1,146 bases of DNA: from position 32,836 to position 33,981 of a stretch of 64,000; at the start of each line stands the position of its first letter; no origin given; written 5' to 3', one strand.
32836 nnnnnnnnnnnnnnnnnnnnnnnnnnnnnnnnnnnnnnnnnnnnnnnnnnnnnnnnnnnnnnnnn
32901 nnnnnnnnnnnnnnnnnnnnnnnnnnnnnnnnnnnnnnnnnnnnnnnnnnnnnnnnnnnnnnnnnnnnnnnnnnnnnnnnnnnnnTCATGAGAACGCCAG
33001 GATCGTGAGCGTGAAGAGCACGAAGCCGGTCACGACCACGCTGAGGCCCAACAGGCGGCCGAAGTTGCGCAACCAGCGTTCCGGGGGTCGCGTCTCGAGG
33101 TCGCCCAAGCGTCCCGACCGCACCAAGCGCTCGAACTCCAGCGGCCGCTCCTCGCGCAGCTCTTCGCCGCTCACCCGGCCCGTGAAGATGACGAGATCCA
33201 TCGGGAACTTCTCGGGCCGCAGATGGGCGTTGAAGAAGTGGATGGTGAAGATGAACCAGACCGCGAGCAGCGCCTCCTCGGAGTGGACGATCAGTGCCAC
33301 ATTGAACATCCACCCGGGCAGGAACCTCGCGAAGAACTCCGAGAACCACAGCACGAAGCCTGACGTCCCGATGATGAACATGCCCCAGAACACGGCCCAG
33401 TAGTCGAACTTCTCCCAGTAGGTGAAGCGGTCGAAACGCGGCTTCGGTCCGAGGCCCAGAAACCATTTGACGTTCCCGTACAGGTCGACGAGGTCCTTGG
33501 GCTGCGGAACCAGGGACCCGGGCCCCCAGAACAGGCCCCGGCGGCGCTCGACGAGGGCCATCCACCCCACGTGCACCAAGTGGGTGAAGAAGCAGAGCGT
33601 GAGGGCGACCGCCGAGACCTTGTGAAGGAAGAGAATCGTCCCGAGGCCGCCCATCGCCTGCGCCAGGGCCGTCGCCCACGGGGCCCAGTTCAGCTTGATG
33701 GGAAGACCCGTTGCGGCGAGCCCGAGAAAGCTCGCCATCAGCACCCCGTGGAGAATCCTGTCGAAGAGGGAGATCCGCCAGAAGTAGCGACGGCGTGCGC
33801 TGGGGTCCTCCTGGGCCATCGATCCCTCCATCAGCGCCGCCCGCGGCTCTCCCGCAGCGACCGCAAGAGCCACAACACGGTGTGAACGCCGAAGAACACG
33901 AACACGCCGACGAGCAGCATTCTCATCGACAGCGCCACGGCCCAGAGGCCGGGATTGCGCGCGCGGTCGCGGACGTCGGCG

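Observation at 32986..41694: Eight-gene fused operon: porin-cytochrome conduit + Rieske/cytochrome b + membrane multiheme cytochromes + dihaem cyt b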

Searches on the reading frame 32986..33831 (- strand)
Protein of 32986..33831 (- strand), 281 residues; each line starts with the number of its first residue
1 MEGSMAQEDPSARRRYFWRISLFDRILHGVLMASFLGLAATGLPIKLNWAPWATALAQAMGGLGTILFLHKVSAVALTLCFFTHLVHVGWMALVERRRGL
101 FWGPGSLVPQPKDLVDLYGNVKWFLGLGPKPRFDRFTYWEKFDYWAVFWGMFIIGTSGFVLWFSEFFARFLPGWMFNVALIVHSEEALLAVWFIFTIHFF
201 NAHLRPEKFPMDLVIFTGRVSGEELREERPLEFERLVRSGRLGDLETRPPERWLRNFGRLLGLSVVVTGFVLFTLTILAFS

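Call 5: search_protein_families(library=pfam, proteins=[window:32986-33831:-], max_evalue=0.01)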
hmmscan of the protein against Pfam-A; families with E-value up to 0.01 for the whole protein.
window:32986-33831:- (281 aa): 1 family
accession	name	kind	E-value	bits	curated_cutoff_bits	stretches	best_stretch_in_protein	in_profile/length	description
PF01292.26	Ni_hydr_CYTB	-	0.0068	16.6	30.1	0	20-199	2-159/179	Prokaryotic cytochrome b561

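Call 6: search_protein_families(library=ncbifam, proteins=[window:32986-33831:-], max_evalue=0.01)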
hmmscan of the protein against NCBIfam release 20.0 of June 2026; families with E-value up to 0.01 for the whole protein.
window:32986-33831:- (281 aa): 2 families
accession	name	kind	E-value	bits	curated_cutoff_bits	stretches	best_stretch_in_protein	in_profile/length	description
TIGR01583.1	formate-DH-gamm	equivalog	0.00012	22.1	115.85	1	135-202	103-169/204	formate dehydrogenase subunit gamma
NF007924.0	PRK10639.1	equivalog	0.00037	20.3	341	1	135-202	106-171/211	formate dehydrogenase cytochrome b556 subunit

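Call 30: find_homologous_proteins(query=window:32986-33831:-, max_evalue=0.001)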
Query window:32986-33831:- (281 aa): 7021 proteins with E <= 0.001 among 8000 candidates; the best 120 are listed.
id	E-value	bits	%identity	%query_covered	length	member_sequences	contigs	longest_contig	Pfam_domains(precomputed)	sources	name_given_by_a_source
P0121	7.2e-185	631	100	99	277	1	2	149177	-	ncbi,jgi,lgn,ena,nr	ncbi:MAG TPA: hypothetical protein VKW76_04525 [Candidatus Binatia bacterium]|nr:hypothetical protei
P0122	6.5e-128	444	72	94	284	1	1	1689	-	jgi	-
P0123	4.9e-127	442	68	99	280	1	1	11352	PF01292.27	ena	-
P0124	2.1e-126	439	67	95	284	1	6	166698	-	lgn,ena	-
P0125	8.7e-126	437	68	100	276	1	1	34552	-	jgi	jgi:cytochrome b subunit of formate dehydrogenase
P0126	6.5e-124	431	69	96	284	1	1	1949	PF01292.27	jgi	jgi:cytochrome b subunit of formate dehydrogenase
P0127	5.6e-123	428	67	98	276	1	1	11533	PF01292.27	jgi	jgi:cytochrome b subunit of formate dehydrogenase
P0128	1.2e-122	427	67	95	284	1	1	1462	PF01292.27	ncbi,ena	-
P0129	2.8e-122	426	66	99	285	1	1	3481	PF01292.27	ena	-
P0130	8.4e-122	424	66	98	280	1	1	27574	PF01292.27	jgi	jgi:cytochrome b subunit of formate dehydrogenase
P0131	9.6e-122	424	65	99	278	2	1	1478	PF01292.27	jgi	jgi:cytochrome b subunit of formate dehydrogenase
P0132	2.6e-120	419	67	96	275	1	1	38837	PF01292.27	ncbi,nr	ncbi:MAG: hypothetical protein HY699_22185 [Deltaproteobacteria bacterium]|nr:hypothetical protein [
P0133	1.3e-118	414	69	95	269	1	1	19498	PF01292.27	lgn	-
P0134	2.8e-118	413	63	94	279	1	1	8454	PF01292.27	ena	-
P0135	3.6e-118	412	64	98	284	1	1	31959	-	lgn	-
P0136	1.2e-117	411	66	97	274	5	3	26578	PF01292.27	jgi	-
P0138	1.5e-117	410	64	98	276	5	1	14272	PF01292.27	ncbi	-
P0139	4.1e-117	409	65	97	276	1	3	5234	PF01292.27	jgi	jgi:cytochrome b subunit of formate dehydrogenase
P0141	7.6e-117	408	65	98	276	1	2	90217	PF01292.27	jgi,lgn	jgi:cytochrome b subunit of formate dehydrogenase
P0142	1.1e-116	408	68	94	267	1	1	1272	PF01292.27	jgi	-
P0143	1.7e-116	407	63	94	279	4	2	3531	PF01292.27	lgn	-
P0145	8.5e-116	405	62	98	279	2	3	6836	PF01292.27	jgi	-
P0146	9.7e-116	404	61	97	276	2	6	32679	PF01292.27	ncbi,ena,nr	ncbi:MAG: hypothetical protein A3G20_03770 [Acidobacteria bacterium RIFCSPLOWO2_12_FULL_59_11]|nr:MA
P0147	1.1e-115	404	63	99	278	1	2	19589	PF01292.27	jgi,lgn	-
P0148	1.9e-115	403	62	94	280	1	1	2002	PF01292.27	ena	-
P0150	7.2e-115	402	63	95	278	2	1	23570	PF01292.27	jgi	jgi:cytochrome b subunit of formate dehydrogenase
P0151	1.0e-114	401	67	90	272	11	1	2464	PF01292.27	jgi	jgi:cytochrome b subunit of formate dehydrogenase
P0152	1.2e-114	401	61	94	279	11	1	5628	PF01292.27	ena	-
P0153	1.4e-114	401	63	100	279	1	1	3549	PF01292.27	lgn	-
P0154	2.0e-114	400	64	95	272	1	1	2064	PF01292.27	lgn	-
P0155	2.5e-114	400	60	92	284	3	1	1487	PF01292.27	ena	-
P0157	3.4e-114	399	61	93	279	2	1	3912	PF01292.27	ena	-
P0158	4.2e-114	399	61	98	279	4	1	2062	PF01292.27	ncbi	-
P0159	4.7e-114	399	66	94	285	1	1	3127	PF01292.27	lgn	-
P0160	6.4e-114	398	61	98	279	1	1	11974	PF01292.27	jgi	jgi:cytochrome b subunit of formate dehydrogenase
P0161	1.0e-113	398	63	96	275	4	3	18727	PF01292.27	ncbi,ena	-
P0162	1.1e-113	398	60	94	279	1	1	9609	PF01292.27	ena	-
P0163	1.4e-113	397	62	98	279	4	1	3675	PF01292.27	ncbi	-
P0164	2.3e-113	397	61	98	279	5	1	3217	PF01292.27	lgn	-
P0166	3.0e-113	396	60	99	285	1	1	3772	PF01292.27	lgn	-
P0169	6.2e-113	395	62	95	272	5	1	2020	PF01292.27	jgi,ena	-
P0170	9.1e-113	395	58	95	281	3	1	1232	PF01292.27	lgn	-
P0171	1.2e-112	394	60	98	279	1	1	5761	PF01292.27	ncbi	-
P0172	1.2e-112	394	61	98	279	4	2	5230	PF01292.27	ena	-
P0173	1.3e-112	394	66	94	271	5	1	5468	PF01292.27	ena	-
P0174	1.3e-112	394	62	91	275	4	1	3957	PF01292.27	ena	-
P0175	1.6e-112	394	61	93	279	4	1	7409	PF01292.27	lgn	-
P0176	1.8e-112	394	59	95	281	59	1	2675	PF01292.27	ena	-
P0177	2.1e-112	393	64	95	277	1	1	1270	PF01292.27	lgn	-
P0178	2.1e-112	393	62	93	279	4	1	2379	PF01292.27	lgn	-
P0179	3.6e-112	393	59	94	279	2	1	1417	PF01292.27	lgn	-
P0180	6.4e-112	392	60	100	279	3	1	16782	PF01292.27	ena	-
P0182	4.9e-111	389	64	90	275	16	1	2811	PF01292.27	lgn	-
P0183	5.6e-111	389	62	99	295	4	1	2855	PF01292.27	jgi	jgi:cytochrome b subunit of formate dehydrogenase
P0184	1.6e-110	387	62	94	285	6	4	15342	PF01292.27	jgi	jgi:cytochrome b subunit of formate dehydrogenase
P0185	3.8e-110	386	61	98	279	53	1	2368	PF01292.27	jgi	jgi:cytochrome b subunit of formate dehydrogenase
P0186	6.5e-110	385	62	94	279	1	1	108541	PF01292.27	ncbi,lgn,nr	ncbi:MAG: hypothetical protein HY695_14700 [Deltaproteobacteria bacterium]|nr:hypothetical protein [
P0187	9.1e-110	385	60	99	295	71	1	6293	PF01292.27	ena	-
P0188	1.3e-109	384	63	94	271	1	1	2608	PF01292.27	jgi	-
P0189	1.5e-109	384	63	95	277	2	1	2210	PF01292.27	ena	-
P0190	1.9e-109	384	60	98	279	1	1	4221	PF01292.27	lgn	-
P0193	4.0e-109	383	59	99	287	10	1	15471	PF01292.27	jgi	-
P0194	5.3e-109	382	61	98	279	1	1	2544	PF01292.27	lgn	-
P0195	5.4e-109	382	59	98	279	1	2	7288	PF01292.27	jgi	jgi:cytochrome b subunit of formate dehydrogenase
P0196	5.5e-109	382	59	98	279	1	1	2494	PF01292.27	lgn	-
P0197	6.0e-109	382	62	91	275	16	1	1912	PF01292.27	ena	-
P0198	6.5e-109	382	60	98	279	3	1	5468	PF01292.27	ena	-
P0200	1.2e-108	381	57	93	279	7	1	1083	PF01292.27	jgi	-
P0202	2.6e-108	380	58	97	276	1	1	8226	PF01292.27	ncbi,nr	ncbi:MAG: hypothetical protein HY647_08265 [Acidobacteria bacterium]|nr:hypothetical protein [Acidob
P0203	3.7e-108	380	60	98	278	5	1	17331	PF01292.27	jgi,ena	-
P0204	4.5e-108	379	58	93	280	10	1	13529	PF01292.27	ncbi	-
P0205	6.8e-108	379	59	98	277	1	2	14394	PF01292.27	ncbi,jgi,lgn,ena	-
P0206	7.1e-108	379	58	99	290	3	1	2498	PF01292.27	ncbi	-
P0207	7.2e-108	379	61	98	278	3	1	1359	PF01292.27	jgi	jgi:cytochrome b subunit of formate dehydrogenase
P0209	4.2e-107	376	60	96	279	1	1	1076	PF01292.27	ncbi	-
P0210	4.2e-107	376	60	100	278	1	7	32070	PF01292.27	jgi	jgi:cytochrome b subunit of formate dehydrogenase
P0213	1.5e-106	374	60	91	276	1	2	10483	PF01292.27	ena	-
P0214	2.3e-106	374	59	94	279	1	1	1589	PF01292.27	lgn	-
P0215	4.0e-106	373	61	97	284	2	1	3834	PF01292.27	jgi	jgi:cytochrome b subunit of formate dehydrogenase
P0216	4.5e-106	373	60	97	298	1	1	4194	PF01292.27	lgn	-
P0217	9.8e-106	372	62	91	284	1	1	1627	PF01292.27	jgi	-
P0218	1.0e-105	372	62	94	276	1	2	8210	PF01292.27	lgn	-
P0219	1.0e-105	371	61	94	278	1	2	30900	PF01292.27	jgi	jgi:cytochrome b subunit of formate dehydrogenase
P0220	1.6e-105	371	61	94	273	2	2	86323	PF01292.27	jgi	jgi:cytochrome b subunit of formate dehydrogenase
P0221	1.7e-105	371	60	91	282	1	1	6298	PF01292.27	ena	-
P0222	3.8e-105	370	59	98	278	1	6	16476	PF01292.27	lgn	-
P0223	5.2e-105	369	58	96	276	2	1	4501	PF01292.27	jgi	-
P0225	7.1e-105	369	62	94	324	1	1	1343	PF01292.27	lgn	-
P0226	9.6e-105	368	60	94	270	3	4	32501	PF01292.27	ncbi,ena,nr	ncbi:MAG TPA: hypothetical protein VJO34_09945 [Methylomirabilota bacterium]|nr:hypothetical protein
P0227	1.1e-104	368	59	98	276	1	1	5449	PF01292.27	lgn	-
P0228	1.1e-104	368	58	99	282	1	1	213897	PF01292.27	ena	-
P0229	1.1e-104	368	61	98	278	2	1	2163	PF01292.27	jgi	jgi:cytochrome b subunit of formate dehydrogenase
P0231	1.7e-104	367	57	95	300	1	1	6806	PF01292.27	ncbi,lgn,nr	ncbi:MAG: hypothetical protein HYX72_05045 [Acidobacteria bacterium]|nr:hypothetical protein [Acidob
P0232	1.9e-104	367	60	97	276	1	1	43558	PF01292.27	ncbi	-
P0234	2.5e-104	367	61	94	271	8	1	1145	PF01292.27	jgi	jgi:cytochrome b subunit of formate dehydrogenase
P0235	3.0e-104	367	58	98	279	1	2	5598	PF01292.27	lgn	-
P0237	4.0e-104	366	58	99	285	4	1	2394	PF01292.27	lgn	-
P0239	5.0e-104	366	61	94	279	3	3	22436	PF01292.27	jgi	jgi:cytochrome b subunit of formate dehydrogenase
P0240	5.6e-104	366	59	96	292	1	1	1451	PF01292.27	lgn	-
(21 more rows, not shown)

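Call 31: find_encoding_contigs(protein=P0124, flank=7000, max_places=2)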
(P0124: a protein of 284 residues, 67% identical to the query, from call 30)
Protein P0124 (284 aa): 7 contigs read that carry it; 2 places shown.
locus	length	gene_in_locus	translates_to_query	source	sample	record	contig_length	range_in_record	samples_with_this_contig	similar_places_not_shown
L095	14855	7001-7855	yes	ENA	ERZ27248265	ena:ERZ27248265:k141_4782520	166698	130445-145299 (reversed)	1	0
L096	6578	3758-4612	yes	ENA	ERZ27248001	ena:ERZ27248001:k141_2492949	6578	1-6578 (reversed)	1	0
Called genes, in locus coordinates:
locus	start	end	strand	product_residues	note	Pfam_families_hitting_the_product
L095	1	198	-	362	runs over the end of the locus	PF00033:Cytochrome_B, PF13631:Cytochrom_B_N_2, PF00032:Cytochrom_B_C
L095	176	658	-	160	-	PF25471:TM_PetC (weak), PF00355:Rieske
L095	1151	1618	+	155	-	PF00355:Rieske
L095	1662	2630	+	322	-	PF00033:Cytochrome_B, PF13631:Cytochrom_B_N_2, PF00032:Cytochrom_B_C (weak)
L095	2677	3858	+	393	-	PF09699:Paired_CXXCH_1 (faint), PF14522:Cytochrome_C7 (faint), PF14537:Cytochrom_c3_2 (faint), PF22113:Mtrc-MtrF_II-IV_dom (faint)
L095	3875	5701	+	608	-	PF03264:Cytochrom_NNT, PF14537:Cytochrom_c3_2 (faint), PF02085:Cytochrom_CIII (weak), PF22113:Mtrc-MtrF_II-IV_dom (weak), PF14522:Cytochrome_C7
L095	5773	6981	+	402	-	PF00684:DnaJ_CXXCXGXG (faint), PF02085:Cytochrom_CIII (faint), PF14522:Cytochrome_C7 (faint), PF14537:Cytochrom_c3_2 (faint), PF09699:Paired_CXXCH_1 (faint), PF22113:Mtrc-MtrF_II-IV_dom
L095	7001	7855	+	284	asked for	-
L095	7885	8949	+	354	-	PF03264:Cytochrom_NNT (faint), PF14522:Cytochrome_C7 (faint), PF22113:Mtrc-MtrF_II-IV_dom (weak), PF09699:Paired_CXXCH_1 (faint), PF14537:Cytochrom_c3_2 (weak), PF22113:Mtrc-MtrF_II-IV_dom (weak)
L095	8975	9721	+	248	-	PF01292:Ni_hydr_CYTB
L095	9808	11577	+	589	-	PF02743:dCache_1, PF00672:HAMP, PF07730:HisKA_3, PF13581:HATPase_c_2 (weak), PF02518:HATPase_c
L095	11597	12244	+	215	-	PF00072:Response_reg, PF00196:GerE, PF04545:Sigma70_r4 (weak), PF08281:Sigma70_r4_2 (weak), PF13384:HTH_23 (faint)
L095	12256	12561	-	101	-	-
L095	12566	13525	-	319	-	-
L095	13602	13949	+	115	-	PF10387:DUF2442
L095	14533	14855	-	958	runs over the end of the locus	PF01011:PQQ (faint), PF13570:Beta-prop_ACSF4, PF25292:Beta-prop_CGLA (faint), PF13360:PQQ_2, PF13570:Beta-prop_ACSF4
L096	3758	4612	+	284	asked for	-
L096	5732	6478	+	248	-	PF01292:Ni_hydr_CYTB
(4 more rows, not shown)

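Call 32: find_encoding_contigs(protein=P0132, flank=7000, max_places=2)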
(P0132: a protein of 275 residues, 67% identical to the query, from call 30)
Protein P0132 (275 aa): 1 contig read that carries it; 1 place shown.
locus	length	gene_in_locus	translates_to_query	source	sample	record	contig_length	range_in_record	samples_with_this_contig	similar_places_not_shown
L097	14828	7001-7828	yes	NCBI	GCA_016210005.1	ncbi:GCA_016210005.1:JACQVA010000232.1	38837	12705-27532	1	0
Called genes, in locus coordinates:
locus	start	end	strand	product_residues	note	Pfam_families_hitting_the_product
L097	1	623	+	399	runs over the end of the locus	PF09699:Paired_CXXCH_1 (faint), PF14522:Cytochrome_C7 (faint), PF22113:Mtrc-MtrF_II-IV_dom (faint), PF14537:Cytochrom_c3_2 (faint)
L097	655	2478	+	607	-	PF03264:Cytochrom_NNT, PF22113:Mtrc-MtrF_II-IV_dom (faint), PF02085:Cytochrom_CIII (weak), PF14537:Cytochrom_c3_2 (weak), PF14522:Cytochrome_C7 (weak)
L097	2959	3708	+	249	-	PF09699:Paired_CXXCH_1 (faint), PF14522:Cytochrome_C7 (faint), PF14537:Cytochrom_c3_2 (faint)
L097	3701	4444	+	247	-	PF13183:Fer4_8 (weak), PF12838:Fer4_7 (weak), PF13237:Fer4_10, PF13247:Fer4_11, PF12838:Fer4_7 (weak), PF13187:Fer4_9 (weak), PF00037:Fer4 (weak), PF13237:Fer4_10, +9 more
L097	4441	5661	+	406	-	PF03916:NrfD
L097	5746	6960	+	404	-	PF00684:DnaJ_CXXCXGXG (faint), PF02085:Cytochrom_CIII (faint), PF09699:Paired_CXXCH_1 (faint), PF14522:Cytochrome_C7 (faint), PF14537:Cytochrom_c3_2 (faint)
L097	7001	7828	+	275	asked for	PF01292:Ni_hydr_CYTB (weak)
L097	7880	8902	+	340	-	PF14522:Cytochrome_C7 (faint), PF22113:Mtrc-MtrF_II-IV_dom (weak), PF09699:Paired_CXXCH_1 (weak), PF14537:Cytochrom_c3_2 (weak)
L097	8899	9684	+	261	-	PF01292:Ni_hydr_CYTB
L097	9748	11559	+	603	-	PF02743:dCache_1, PF00672:HAMP, PF07730:HisKA_3, PF02518:HATPase_c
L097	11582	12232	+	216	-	PF00072:Response_reg, PF00196:GerE, PF04545:Sigma70_r4 (weak), PF08281:Sigma70_r4_2, PF13384:HTH_23 (faint)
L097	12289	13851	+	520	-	PF02085:Cytochrom_CIII (faint), PF12974:Phosphonate-bd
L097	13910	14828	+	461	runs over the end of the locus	PF00512:HisKA, PF02518:HATPase_c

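Call 33: find_encoding_contigs(protein=P0146, flank=7000, max_places=2)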
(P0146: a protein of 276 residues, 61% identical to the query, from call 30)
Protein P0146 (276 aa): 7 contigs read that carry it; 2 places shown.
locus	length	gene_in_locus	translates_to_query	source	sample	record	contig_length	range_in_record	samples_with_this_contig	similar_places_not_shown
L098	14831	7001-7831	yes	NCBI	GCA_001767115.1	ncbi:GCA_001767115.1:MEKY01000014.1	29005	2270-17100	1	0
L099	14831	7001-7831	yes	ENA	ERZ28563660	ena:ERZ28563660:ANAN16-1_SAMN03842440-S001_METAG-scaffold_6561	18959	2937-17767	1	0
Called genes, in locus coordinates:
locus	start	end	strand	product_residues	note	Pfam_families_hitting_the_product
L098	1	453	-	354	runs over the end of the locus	PF00154:RecA_N, PF08423:Rad51, PF06745:ATPase (faint), PF27531:MT3502_N (weak), PF21096:RecA_C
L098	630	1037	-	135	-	PF02823:ATP-synt_DE_N, PF00401:ATP-synt_DE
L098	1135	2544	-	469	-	PF02874:ATP-synt_ab_N, PF00006:ATP-synt_ab, PF22919:ATP-synt_VA_C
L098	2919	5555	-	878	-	PF19313:DUF5916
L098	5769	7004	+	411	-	PF00684:DnaJ_CXXCXGXG (faint), PF02085:Cytochrom_CIII (faint), PF03264:Cytochrom_NNT (faint), PF09699:Paired_CXXCH_1 (faint), PF14522:Cytochrome_C7 (faint), PF14537:Cytochrom_c3_2 (faint)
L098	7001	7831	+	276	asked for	PF01292:Ni_hydr_CYTB (weak)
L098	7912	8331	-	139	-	-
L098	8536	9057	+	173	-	-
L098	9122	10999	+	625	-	PF03717:PBP_dimer, PF00905:Transpeptidase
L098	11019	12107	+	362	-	PF01098:FTSW_RODA_SPOVE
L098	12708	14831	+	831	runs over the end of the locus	PF10150:RNase_E_G, PF20833:RNase_E_G_Thio (weak)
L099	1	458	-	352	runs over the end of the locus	PF00154:RecA_N, PF06745:ATPase (faint), PF08423:Rad51 (weak), PF27531:MT3502_N (weak), PF21096:RecA_C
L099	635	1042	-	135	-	PF02823:ATP-synt_DE_N, PF00401:ATP-synt_DE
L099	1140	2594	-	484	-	PF02874:ATP-synt_ab_N, PF00006:ATP-synt_ab, PF22919:ATP-synt_VA_C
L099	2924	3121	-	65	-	-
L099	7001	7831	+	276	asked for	PF01292:Ni_hydr_CYTB (weak)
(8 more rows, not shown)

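Call 50: search_solved_structures(query=A2, max_evalue=1, show_alignments=2)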
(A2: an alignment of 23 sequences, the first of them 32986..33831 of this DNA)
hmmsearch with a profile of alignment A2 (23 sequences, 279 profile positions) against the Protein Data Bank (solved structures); distinct sequences matched with E-value up to 1: 0.

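Call 52: search_protein_families(library=pfam, alignment_id=A2, max_evalue=0.001)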
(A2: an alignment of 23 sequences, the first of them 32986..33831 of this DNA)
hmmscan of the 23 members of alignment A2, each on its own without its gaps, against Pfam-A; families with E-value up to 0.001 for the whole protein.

A. member 1, window:32986-33831:- (281 aa): 0 families

B. families by the number of members that match (of 23 scanned): 1 family
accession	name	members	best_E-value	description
PF01292.26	Ni_hydr_CYTB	20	8.4e-10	Prokaryotic cytochrome b561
